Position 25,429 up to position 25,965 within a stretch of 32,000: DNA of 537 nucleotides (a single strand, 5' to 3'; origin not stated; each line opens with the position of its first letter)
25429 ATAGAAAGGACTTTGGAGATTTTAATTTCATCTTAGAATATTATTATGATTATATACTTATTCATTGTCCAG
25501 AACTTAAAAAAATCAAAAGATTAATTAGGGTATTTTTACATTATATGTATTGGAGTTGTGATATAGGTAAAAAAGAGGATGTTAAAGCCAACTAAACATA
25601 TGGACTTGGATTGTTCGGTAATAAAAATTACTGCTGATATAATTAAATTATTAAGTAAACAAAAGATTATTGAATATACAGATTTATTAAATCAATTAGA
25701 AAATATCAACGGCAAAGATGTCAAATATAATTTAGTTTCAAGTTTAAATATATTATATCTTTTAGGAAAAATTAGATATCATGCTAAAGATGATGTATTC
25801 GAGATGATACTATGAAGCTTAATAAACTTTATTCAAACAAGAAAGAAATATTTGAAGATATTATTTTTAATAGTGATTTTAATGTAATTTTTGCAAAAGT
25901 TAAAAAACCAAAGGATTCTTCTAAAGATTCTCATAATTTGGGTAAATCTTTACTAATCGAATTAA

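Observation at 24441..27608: RHH + Mrr-like nuclease + 78-aa protein + coiled-coil ABC ATPase: a highly divergent Lamassu/ABC-3C-like module in a small-genome archaeon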

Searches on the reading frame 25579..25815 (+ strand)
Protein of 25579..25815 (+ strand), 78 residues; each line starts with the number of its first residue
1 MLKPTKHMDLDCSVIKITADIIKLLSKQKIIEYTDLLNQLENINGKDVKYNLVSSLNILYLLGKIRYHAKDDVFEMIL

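Call 3: search_protein_families(library=pfam, proteins=[window:25579-25815:+], max_evalue=1)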
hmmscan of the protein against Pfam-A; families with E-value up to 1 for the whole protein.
window:25579-25815:+ (78 aa): 5 families
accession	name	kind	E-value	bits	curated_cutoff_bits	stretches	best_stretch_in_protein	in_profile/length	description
PF20295.4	MC8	-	1.9e-10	41.1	25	1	29-76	1-47/48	ABC-three component (ABC-3C) system Middle Component 8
PF20293.4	MC6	-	3.2e-08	33.9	27.2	1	4-73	2-73/76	ABC-three component (ABC-3C) system Middle Component 6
PF20292.4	MC7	-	7.6e-05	23.1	27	1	4-70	2-65/69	ABC-three component (ABC-3C) system Middle Component 7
PF18510.6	NUC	-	0.046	14.7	25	1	11-63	82-135/162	Nuclease domain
PF17514.7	DUF5442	-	0.069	13.8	27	1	12-52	6-48/107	Family of unknown function (DUF5442)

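Call 4: search_protein_families(library=padloc, proteins=[window:25579-25815:+], max_evalue=1)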
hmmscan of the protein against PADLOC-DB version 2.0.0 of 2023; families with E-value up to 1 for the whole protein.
window:25579-25815:+ (78 aa): 0 families

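Call 5: search_protein_families(library=ncbifam, proteins=[window:25579-25815:+], max_evalue=1)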
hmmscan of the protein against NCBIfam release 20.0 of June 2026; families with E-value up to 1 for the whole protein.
window:25579-25815:+ (78 aa): 0 families
